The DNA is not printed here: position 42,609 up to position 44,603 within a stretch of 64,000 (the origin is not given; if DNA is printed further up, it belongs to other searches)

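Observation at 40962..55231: Hybrid Hdr-NuoEF-SdhAB gene cluster: candidate NADH-linked HdrA-based electron-bifurcating complex with an [FeFe]-hydrogenase-like scaffold but no hydrogenase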

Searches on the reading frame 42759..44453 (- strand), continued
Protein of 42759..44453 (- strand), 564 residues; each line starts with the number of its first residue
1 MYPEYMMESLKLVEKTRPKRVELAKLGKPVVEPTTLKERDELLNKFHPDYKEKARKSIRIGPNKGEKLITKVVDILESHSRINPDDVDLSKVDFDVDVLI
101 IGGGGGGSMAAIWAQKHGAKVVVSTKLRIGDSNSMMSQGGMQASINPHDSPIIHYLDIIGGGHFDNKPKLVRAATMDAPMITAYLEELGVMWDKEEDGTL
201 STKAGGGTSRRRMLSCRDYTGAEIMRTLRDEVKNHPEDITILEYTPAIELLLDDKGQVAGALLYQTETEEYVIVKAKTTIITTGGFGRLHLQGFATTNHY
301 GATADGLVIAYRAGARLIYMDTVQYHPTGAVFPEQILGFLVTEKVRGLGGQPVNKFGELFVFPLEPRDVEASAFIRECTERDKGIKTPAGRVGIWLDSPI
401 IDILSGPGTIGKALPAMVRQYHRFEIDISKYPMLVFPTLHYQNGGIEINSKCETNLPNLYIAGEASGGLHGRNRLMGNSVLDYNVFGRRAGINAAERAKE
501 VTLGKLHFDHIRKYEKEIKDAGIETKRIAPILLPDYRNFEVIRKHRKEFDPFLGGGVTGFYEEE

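Call 48: fold_search(model_id=the predicted structure, library=pdb)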
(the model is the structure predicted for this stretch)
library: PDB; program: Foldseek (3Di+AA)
matches with E <= 10: 1841; with E <= 0.001: 701
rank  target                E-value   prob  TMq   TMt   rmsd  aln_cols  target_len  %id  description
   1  7d6v_A                2.8e-23  1.00  0.56  0.53   6.5       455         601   36  Mycobacterium smegmatis Sdh1 in complex with UQ1 (released 2021-04-07)
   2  1kf6_A                4.6e-23  1.00  0.58  0.57   6.1       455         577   31  E. coli Quinol-Fumarate Reductase with Bound Inhibitor HQNO (released 2002-03-13)
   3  7d6x_A                9.2e-23  1.00  0.56  0.53   6.7       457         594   34  Mycobacterium smegmatis Sdh1 complex in the apo form (released 2021-04-07)
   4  2fbw_A                4.1e-22  1.00  0.56  0.52   6.6       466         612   28  Avian respiratory complex II with carboxin bound (released 2005-12-20)
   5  6awf_A                5.4e-22  1.00  0.57  0.56   6.3       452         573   30  Escherichia coli quinol:fumarate reductase crystallized without dicarboxylate (released 2017-12-06)
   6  5vpn_A                7.9e-22  1.00  0.59  0.57   6.0       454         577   30  E. coli Quinol fumarate reductase FrdA E245Q mutation (released 2017-06-21)
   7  6myr_A                8.3e-22  1.00  0.57  0.53   6.1       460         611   28  Avian mitochondrial complex II with thiapronil bound (released 2019-10-16)
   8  1yq3_A                8.3e-22  1.00  0.55  0.51   7.0       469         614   28  Avian respiratory complex ii with oxaloacetate and ubiquinone (released 2005-12-20)
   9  5vpn_E                8.8e-22  1.00  0.58  0.56   6.1       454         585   31  E. coli Quinol fumarate reductase FrdA E245Q mutation (released 2017-06-21)
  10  2h89_A                1.0e-21  1.00  0.55  0.51   6.6       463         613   28  Avian Respiratory Complex II with Malonate Bound (released 2006-06-20)
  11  1nek_A                1.3e-21  1.00  0.55  0.53   6.6       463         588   30  Complex II (Succinate Dehydrogenase) From E. Coli with ubiquinone bound (released 2003-02-25)
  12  6vax_A                1.9e-21  1.00  0.55  0.51   6.8       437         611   28  Crystal structure of human SDHA-SDHAF2 assembly intermediate (released 2020-08-26)
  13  6b58_C                4.2e-21  1.00  0.53  0.55   5.8       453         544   30  FrdA-SdhE assembly intermediate (released 2018-01-24)
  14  6c12_A                5.7e-21  1.00  0.51  0.53   6.2       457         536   27  SDHA-SDHE complex (released 2018-03-07)
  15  6b58_A                6.4e-21  1.00  0.54  0.56   5.9       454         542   30  FrdA-SdhE assembly intermediate (released 2018-01-24)
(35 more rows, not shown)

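Call 49: list_cluster_members(proteins=[P0121, window:42759-44453:-, window:55385-56461:+])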
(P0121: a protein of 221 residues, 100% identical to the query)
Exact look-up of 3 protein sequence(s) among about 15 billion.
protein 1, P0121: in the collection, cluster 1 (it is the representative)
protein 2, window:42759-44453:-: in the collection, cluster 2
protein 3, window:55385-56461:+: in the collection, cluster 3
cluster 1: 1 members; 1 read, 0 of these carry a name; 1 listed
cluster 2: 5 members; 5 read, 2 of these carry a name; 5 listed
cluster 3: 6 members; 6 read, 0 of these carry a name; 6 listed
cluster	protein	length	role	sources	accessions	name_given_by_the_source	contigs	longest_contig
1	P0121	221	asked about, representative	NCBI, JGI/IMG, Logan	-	-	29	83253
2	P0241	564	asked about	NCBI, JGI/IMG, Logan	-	-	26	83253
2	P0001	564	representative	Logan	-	-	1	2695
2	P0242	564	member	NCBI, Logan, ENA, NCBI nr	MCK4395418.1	FAD-binding protein [candidate division WOR-3 bacterium]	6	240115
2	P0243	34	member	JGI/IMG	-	hypothetical protein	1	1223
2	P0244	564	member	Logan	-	-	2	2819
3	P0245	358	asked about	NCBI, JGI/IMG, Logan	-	-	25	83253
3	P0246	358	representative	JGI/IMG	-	-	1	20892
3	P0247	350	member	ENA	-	-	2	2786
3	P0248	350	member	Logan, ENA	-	-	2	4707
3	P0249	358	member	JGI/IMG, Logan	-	-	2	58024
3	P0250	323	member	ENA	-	-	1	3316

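Call 52: search_protein_families(library=pfam, proteins=[L010:12194-13762:+, L030:11701-13155:+, L053:5009-5578:+, L030:4132-4977:+, L035:12201-13112:+, L035:13113-13967:+, L023:7586-8803:+, L027:17668-18627:+, L010:4703-5479:-, L006:3063-4535:+], max_evalue=0.00001)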
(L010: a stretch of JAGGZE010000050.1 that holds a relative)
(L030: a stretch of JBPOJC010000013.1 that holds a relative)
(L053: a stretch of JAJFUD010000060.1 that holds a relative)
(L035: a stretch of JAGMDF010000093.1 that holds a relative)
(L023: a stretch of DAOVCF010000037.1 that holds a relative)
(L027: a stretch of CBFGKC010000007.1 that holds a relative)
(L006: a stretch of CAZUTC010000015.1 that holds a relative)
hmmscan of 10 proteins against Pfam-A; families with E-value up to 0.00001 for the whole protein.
L010:12194-13762:+ (522 aa): 1 family
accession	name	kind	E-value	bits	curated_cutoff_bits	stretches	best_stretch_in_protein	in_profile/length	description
PF01841.26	Transglut_core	-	3e-09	37.6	23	1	406-489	17-108/108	Transglutaminase-like superfamily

L030:11701-13155:+ (484 aa): 2 families
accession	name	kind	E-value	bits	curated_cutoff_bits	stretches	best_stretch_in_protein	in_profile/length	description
PF03949.21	Malic_M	-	5.4e-29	101.7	23.5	1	196-412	2-243/258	Malic enzyme, NAD binding domain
PF00390.24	malic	-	4.3e-16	59.7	23.1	1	63-182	22-181/182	Malic enzyme, N-terminal domain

L053:5009-5578:+ (189 aa): 1 family
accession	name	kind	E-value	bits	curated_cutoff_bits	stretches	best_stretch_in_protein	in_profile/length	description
PF05683.17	Fumerase_C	-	9.7e-58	195.3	22.2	1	3-177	27-204/205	Fumarase C-terminus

L030:4132-4977:+ (281 aa): 1 family
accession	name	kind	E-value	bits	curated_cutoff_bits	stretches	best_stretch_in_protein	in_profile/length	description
PF05681.19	Fumerase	-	6.5e-120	399.9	25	1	13-279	4-269/270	Fumarate hydratase (Fumerase)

L035:12201-13112:+ (303 aa): 1 family
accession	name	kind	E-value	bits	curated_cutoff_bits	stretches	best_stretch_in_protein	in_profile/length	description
PF04166.17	PdxA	-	5.3e-82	275.9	27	1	34-297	6-286/286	Pyridoxal phosphate biosynthetic protein PdxA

L035:13113-13967:+ (284 aa): 3 families
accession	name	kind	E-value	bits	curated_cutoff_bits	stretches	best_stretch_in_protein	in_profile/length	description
PF00456.26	Transketolase_N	-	2.3e-51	175.2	22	1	29-283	10-276/334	Transketolase, thiamine diphosphate binding domain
PF13292.11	DXP_synthase_N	-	9.4e-10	38.6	21.2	1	20-195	17-176/274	1-deoxy-D-xylulose-5-phosphate synthase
PF00676.26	E1_dh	-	3.3e-07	30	22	1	129-238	101-209/300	Dehydrogenase E1 component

L023:7586-8803:+ (405 aa): 1 family
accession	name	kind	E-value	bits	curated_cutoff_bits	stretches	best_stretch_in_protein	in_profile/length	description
PF01551.29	Peptidase_M23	-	2.4e-23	82.6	28.7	1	313-396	2-92/96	Peptidase family M23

L027:17668-18627:+ (319 aa): 3 families
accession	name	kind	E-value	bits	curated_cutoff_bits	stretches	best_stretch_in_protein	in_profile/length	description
PF02779.29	Transket_pyr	-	1.8e-41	142.1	27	1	11-176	2-173/174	Transketolase, pyrimidine binding domain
PF02780.25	Transketolase_C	-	1.7e-29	102.6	25.9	1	188-308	1-124/124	Transketolase, C-terminal domain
PF22613.1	Transketolase_C_1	-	1e-07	32.6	27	1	198-304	13-113/113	Transketolase-like TK C-terminal domain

L010:4703-5479:- (258 aa): 2 families
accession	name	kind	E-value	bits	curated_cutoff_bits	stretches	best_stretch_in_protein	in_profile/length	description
PF00005.33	ABC_tran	-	4.7e-33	115.1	25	1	24-173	1-137/137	ABC transporter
PF13304.12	AAA_21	-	1.4e-08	35.6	27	0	110-205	202-300/304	AAA domain, putative AbiEii toxin, Type IV TA system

L006:3063-4535:+ (490 aa): 1 family
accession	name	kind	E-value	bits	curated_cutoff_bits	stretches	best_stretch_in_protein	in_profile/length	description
PF00374.24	NiFeSe_Hases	-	3e-39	135.8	25.8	2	39-117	1-79/508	Nickel-dependent hydrogenase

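Call 71: search_protein_families(library=ncbifam, proteins=[L001:1287-2453:+, L001:2450-3316:+, L001:3320-3943:+, L001:7344-8399:+, L001:8389-9213:+, L085:5861-9238:+, L030:5563-7962:+, L006:3063-4535:+], max_evalue=1e-10)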
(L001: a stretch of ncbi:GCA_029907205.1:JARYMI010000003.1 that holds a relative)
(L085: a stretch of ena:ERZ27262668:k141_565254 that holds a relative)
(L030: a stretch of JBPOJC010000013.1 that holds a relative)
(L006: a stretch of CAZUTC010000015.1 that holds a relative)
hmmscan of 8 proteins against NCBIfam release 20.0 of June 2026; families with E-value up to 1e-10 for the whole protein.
L001:1287-2453:+ (388 aa): 12 families
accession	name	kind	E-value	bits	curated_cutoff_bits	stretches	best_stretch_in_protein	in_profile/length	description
NF006412.0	PRK08659.1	equivalog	6.1e-170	565.4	411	1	14-387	4-377/378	2-oxoacid:acceptor oxidoreductase subunit alpha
NF007206.0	PRK09627.1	equivalog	2e-117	392.3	579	1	19-385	7-374/375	2-oxoglutarate synthase subunit alpha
TIGR03710.1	OAFO_sf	subfamily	2.8e-106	356.3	482.75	1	15-380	193-558/561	2-oxoacid:acceptor oxidoreductase subunit alpha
NF005507.0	PRK07119.1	subfamily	1.4e-85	287.3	399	2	18-201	7-190/352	3-methyl-2-oxobutanoate dehydrogenase subunit VorB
NF041170.1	Oxoac_fdxalpha_Archa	equivalog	4.7e-67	226.7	800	1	17-345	237-581/636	2-oxoacid:ferredoxin oxidoreductase subunit alpha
NF040682.1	PorA_Arch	equivalog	3.3e-32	111.9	550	1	19-344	7-320/387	pyruvate synthase subunit PorA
NF007201.0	PRK09622.1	equivalog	3.1e-30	105.4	590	1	18-340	13-323/405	2-oxoacid:ferredoxin oxidoreductase subunit alpha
NF006233.0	PRK08367.1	equivalog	2.9e-28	98.8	625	1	31-345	20-322/394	pyruvate ferredoxin oxidoreductase subunit alpha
NF006232.0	PRK08366.1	equivalog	9.8e-22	77.1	646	1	18-345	10-324/394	2-ketoisovalerate ferredoxin oxidoreductase subunit alpha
NF045764.1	PhenlGlyoxDHPadG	equivalog_domain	1.2e-20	73.4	700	1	19-174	6-157/398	NADH-dependent phenylglyoxylate dehydrogenase subunit alpha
TIGR03336.1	IOR_alpha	equivalog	3.2e-18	65.4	650.9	1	16-214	3-193/595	indolepyruvate ferredoxin oxidoreductase subunit alpha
NF045791.1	OxalOxredalpha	equivalog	1.2e-12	47.6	500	1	18-341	7-318/395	oxalate oxidoreductase subunit alpha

L001:2450-3316:+ (288 aa): 9 families
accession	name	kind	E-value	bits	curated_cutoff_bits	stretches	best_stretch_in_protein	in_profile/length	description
NF007207.0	PRK09628.1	equivalog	3.4e-68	230.2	364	1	14-231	6-223/277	2-oxoglutarate ferredoxin oxidoreductase subunit beta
NF008820.0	PRK11866.1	equivalog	6.9e-66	222.6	402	1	17-275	9-266/287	2-oxoacid ferredoxin oxidoreductase subunit beta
TIGR02177.1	PorB_KorB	subfamily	2.2e-59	201.3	261.9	1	25-213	2-190/286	2-oxoacid:acceptor oxidoreductase, beta subunit, pyruvate/2-ketoisovalerate family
NF041171.1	Oxoac_fdxbeta_Archa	equivalog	1e-55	189.1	423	1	26-213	5-192/296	2-oxoacid:ferredoxin oxidoreductase subunit beta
NF008821.0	PRK11869.1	equivalog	4.4e-55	186.6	438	1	14-272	4-259/286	2-oxoacid ferredoxin oxidoreductase subunit beta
NF008819.1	PRK11865.1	equivalog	3e-17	62.8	405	1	24-213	18-215/300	pyruvate synthase subunit PorB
NF008818.0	PRK11864.1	subfamily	3.6e-17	62.5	405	1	24-212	18-210/300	3-methyl-2-oxobutanoate dehydrogenase subunit beta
TIGR03336.1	IOR_alpha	equivalog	4.4e-12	45.1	650.9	1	20-214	352-535/595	indolepyruvate ferredoxin oxidoreductase subunit alpha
NF045766.1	PhenlGlyoxDHPadI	equivalog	7.8e-12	44.7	700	1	94-213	231-357/443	NADH-dependent phenylglyoxylate dehydrogenase subunit beta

L001:3320-3943:+ (207 aa): 12 families
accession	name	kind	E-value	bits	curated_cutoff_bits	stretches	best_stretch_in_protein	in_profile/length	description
NF006323.0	PRK08537.1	equivalog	5.2e-56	188.9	235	1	2-173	3-177/181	2-oxoacid:ferredoxin oxidoreductase subunit gamma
NF006211.0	PRK08338.1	equivalog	9.4e-31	106.6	239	1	3-175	2-169/170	2-oxoacid:ferredoxin oxidoreductase subunit gamma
NF006275.0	PRK08441.1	equivalog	3.5e-23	82.1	216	1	3-178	4-182/185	2-oxoglutarate-acceptor oxidoreductase subunit OorC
TIGR02175.1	PorC_KorC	subfamily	2e-19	70.1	81.1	1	1-172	1-173/177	2-oxoacid:acceptor oxidoreductase, gamma subunit, pyruvate/2-ketoisovalerate family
TIGR03710.1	OAFO_sf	subfamily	6.6e-18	64.6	482.75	1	4-192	4-191/561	2-oxoacid:acceptor oxidoreductase subunit alpha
NF006321.0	PRK08534.1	equivalog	4.6e-16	59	225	1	1-173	1-176/181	pyruvate ferredoxin oxidoreductase subunit gamma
NF040683.1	PorC_Meth_Thtga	equivalog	2.9e-14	53.2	270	1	1-172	1-171/177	pyruvate synthase subunit PorC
NF005325.0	PRK06853.1-5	equivalog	4.9e-14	52.5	230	0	108-173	126-190/192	indolepyruvate oxidoreductase subunit beta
NF005323.0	PRK06853.1-3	equivalog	3.6e-13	49.9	238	0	108-172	130-193/197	indolepyruvate oxidoreductase subunit beta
TIGR03334.1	IOR_beta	equivalog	1.5e-12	47.9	205.8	0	107-171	123-188/189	indolepyruvate ferredoxin oxidoreductase subunit beta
NF045762.1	PhenlGlyoxDHPadE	equivalog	4e-11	43.1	300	1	1-172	1-177/187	NADH-dependent phenylglyoxylate dehydrogenase subunit gamma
NF005322.0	PRK06853.1-2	equivalog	5e-11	42.7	237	0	107-173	127-192/197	indolepyruvate oxidoreductase subunit beta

L001:7344-8399:+ (351 aa): 3 families
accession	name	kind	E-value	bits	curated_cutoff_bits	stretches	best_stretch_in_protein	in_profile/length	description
NF040833.1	sulfhyd_HydB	equivalog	5e-56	190.1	750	1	8-344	8-333/367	NADPH-dependent hydrogenase/sulfhydrogenase 1 subunit beta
NF040829.1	sulfhyd_ShyB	equivalog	8.5e-56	189.3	690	1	6-348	6-331/334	NAD(P)-dependent hydrogenase/sulfhydrogenase 2 subunit beta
TIGR02910.1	sulfite_red_A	equivalog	8.4e-41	140.3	323.15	1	60-347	60-327/334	anaerobic sulfite reductase subunit AsrA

L001:8389-9213:+ (274 aa): 22 families
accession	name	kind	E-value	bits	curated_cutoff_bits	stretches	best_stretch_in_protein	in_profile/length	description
NF006220.0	PRK08345.1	subfamily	1.6e-72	244.2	395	1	3-265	5-285/294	cytochrome-c3 hydrogenase subunit gamma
NF040835.1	sulfhyd_HydG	equivalog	1.9e-61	207.9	650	1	39-267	48-284/292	NADPH-dependent hydrogenase/sulfhydrogenase 1 subunit gamma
TIGR02911.1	sulfite_red_B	equivalog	3.3e-57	193.6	288.6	1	6-270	3-259/261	anaerobic sulfite reductase subunit AsrB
NF040830.1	sulfhyd_ShyC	equivalog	4.2e-55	186.9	600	1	10-265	8-279/288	NAD(P)-dependent hydrogenase/sulfhydrogenase 2 subunit gamma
NF000796.0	PRK00054.1-1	equivalog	2.2e-47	161.4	224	1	12-269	4-237/254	dihydroorotate dehydrogenase electron transfer subunit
NF000798.0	PRK00054.1-3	equivalog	2.3e-27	96.2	219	1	38-265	28-240/244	dihydroorotate dehydrogenase electron transfer subunit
NF000799.0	PRK00054.1-4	equivalog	2e-22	79.5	314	1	76-266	72-255/258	dihydroorotate dehydrogenase electron transfer subunit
TIGR01941.1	nqrF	equivalog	1.1e-20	74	295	1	74-230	235-398/405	NADH:ubiquinone reductase (Na(+)-transporting) subunit F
NF004862.0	PRK06222.1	subfamily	4.5e-20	72.3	220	1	41-262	28-243/281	sulfide/dihydroorotate dehydrogenase-like FAD/NAD-binding protein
NF009414.0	PRK12778.1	equivalog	4.6e-20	71.5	1103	1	42-262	29-243/752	bifunctional dihydroorotate dehydrogenase B NAD binding subunit/NADPH-dependent glutamate synthase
NF000797.0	PRK00054.1-2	equivalog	1.6e-19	70.3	270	1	78-263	82-261/267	dihydroorotate dehydrogenase electron transfer subunit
NF045803.1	MethMoxFADbindMmoC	equivalog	8.4e-18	64.2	500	1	43-232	142-337/343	aromatic/alkene monooxygenase hydroxylase FAD-binding subunit MmoC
NF040810.1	BenC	equivalog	2e-17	63.4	430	1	37-231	130-326/333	benzoate 1,2-dioxygenase electron transfer component BenC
NF007964.0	PRK10684.1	equivalog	3.1e-15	56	383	1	16-232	14-234/333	NADH oxidoreductase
NF058606.1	GlBtMonoRdsGbcB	equivalog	5e-15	55.2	500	1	27-228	29-240/362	glycine betaine monooxygenase reductase subunit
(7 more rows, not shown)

L085:5861-9238:+ (1125 aa): 60 families (the best 25 are shown)
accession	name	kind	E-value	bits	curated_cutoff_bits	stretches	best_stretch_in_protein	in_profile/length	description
NF040770.1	hetero_SS_HdrA2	exception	1.4e-229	764.1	1100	2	6-303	1-302/777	CoB-CoM heterodisulfide reductase HdrA2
NF041891.1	hdrA_Methbact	equivalog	6.9e-163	543.7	1300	2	763-1121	281-635/762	ferredoxin:CoB-CoM heterodisulfide reductase subunit HdrA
NF041778.1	hetero_SS_HdrA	equivalog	2.4e-162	541.5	1400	2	760-1123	292-652/771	ferredoxin:CoB-CoM heterodisulfide reductase subunit HdrA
NF009410.0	PRK12771.1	subfamily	3.8e-149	497.9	516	1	291-798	44-543/566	NAD(P)-binding protein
NF009414.0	PRK12778.1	equivalog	8.7e-130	434.3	1103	1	294-699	336-750/752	bifunctional dihydroorotate dehydrogenase B NAD binding subunit/NADPH-dependent glutamate synthase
NF009454.0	PRK12814.1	equivalog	1.4e-128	430.1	916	1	296-775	103-583/657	putative NADPH-dependent glutamate synthase small subunit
TIGR01316.1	gltA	equivalog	1.4e-118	396.5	471.75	1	294-696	35-447/449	NADPH-dependent glutamate synthase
TIGR01318.1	gltD_gamma_fam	subfamily_domain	1.3e-101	340.5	482.95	1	275-697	26-464/467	glutamate synthase, small subunit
TIGR03315.1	Se_ygfK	equivalog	7.8e-99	331.5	835.3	1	296-782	446-900/1012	putative selenate reductase subunit YgfK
NF010590.0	PRK13984.1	equivalog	4.4e-95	319.1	946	1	296-701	197-609/611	putative oxidoreductase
NF009409.0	PRK12770.1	subfamily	8e-95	317.9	343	1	387-699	14-351/360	putative glutamate synthase subunit beta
NF009408.0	PRK12769.1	equivalog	3.7e-94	316.1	1003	1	294-697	233-650/659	formate-dependent uric acid utilization protein AegA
NF009413.0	PRK12775.1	equivalog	9.4e-88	295.1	1895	1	294-697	338-753/1006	putative trifunctional 2-polyprenylphenol hydroxylase/glutamate synthase subunit beta/ferritin domain-containing protein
NF009451.0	PRK12809.1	equivalog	2.4e-79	267.3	1154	1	295-699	217-635/639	formate-dependent uric acid utilization protein YgfT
NF009415.0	PRK12779.1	equivalog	8.7e-74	249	1519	1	297-694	210-622/944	putative bifunctional glutamate synthase subunit beta/2-polyprenylphenol hydroxylase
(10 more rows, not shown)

L030:5563-7962:+ (799 aa): 15 families
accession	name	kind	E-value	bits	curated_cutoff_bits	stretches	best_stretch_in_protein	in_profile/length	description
NF040770.1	hetero_SS_HdrA2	exception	7.3e-285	947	1100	1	2-777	1-775/777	CoB-CoM heterodisulfide reductase HdrA2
NF041891.1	hdrA_Methbact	equivalog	2.9e-225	749.9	1300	1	2-771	2-759/762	ferredoxin:CoB-CoM heterodisulfide reductase subunit HdrA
NF041778.1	hetero_SS_HdrA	equivalog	8.1e-216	718.4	1400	1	3-714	8-719/771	ferredoxin:CoB-CoM heterodisulfide reductase subunit HdrA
NF045873.1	F420_non_VhuD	exception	7.5e-17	61.7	215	1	652-775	4-127/132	F420-non-reducing hydrogenase iron-sulfur subunit VhuD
TIGR03294.1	FrhG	equivalog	7.5e-15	55.3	245.5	1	512-623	101-219/228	coenzyme F420 hydrogenase subunit gamma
NF038196.1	ferrodoxin_EFR1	subfamily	1.2e-14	55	75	1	573-632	179-237/242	EFR1 family ferrodoxin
TIGR01944.1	rnfB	subfamily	1.5e-13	50.7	68.7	1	533-634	70-170/190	RnfABCDGE type electron transport complex subunit B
TIGR02179.1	PorD_KorD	subfamily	2.6e-13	49.9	60.05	0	575-626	22-74/78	2-oxoacid:acceptor oxidoreductase, delta subunit, pyruvate/2-ketoisovalerate family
NF005503.0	PRK07118.1-2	equivalog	6.7e-13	48.5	252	0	580-627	140-187/292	RnfABCDGE type electron transport complex subunit B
NF040684.1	PorD_Arch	equivalog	1.4e-12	47.5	120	0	574-598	59-82/85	pyruvate synthase subunit PorD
NF041836.1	rnfB_Methano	equivalog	5.9e-12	45.6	445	0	580-627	143-191/265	Rnf electron transport complex subunit RnfB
NF003475.0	PRK05113.1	equivalog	7.6e-12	45.5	203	0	515-630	51-166/190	electron transport complex subunit RsxB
TIGR02700.1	flavo_MJ0208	hypoth_equivalog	1.2e-11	44.4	251.35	0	577-625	147-195/234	dihydromethanopterin reductase (acceptor)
NF005505.0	PRK07118.1-4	equivalog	4.3e-11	42.8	378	0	580-625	143-189/265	Fe-S cluster domain-containing protein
NF058577.1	FdxA_fam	equivalog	7.3e-11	42.1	65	0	573-623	2-52/52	4Fe-4S ferredoxin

L006:3063-4535:+ (490 aa): 9 families
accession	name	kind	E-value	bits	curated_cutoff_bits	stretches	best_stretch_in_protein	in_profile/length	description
NF041785.2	VhuA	equivalog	7.3e-130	433.3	800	1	1-432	1-418/418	F420-non-reducing hydrogenase Vhu subunit A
NF040828.1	sulfhyd_ShyA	equivalog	2.3e-57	194.7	700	1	4-463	3-413/415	NAD(P)-dependent hydrogenase/sulfhydrogenase 2 subunit alpha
NF033181.1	NiFeSe_hydrog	equivalog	2.4e-56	191.7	600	2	1-126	1-125/507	nickel-dependent hydrogenase large subunit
NF045518.1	H2_NiFeSe_large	exception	1.3e-49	169.3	780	1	3-464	3-483/485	NiFeSe hydrogenase large subunit HysA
TIGR03295.1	frhA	equivalog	6.6e-49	166.9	392.5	1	2-209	3-198/412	coenzyme F420 hydrogenase subunit alpha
NF040832.1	sulfhyd_HydA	equivalog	3.5e-42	145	880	1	4-462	5-423/426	NADPH-dependent hydrogenase/sulfhydrogenase 1 subunit alpha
NF007778.0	PRK10467.1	equivalog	2.9e-27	95.2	969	1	2-117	3-117/567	hydrogenase 2 large subunit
NF007550.0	PRK10170.1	equivalog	5.9e-24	84.4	1101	1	2-118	17-133/597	Ni/Fe-hydrogenase large subunit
NF041786.2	VhuU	equivalog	5.7e-11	42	70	0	437-474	3-43/45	F420-non-reducing hydrogenase selenoprotein subunit VhuU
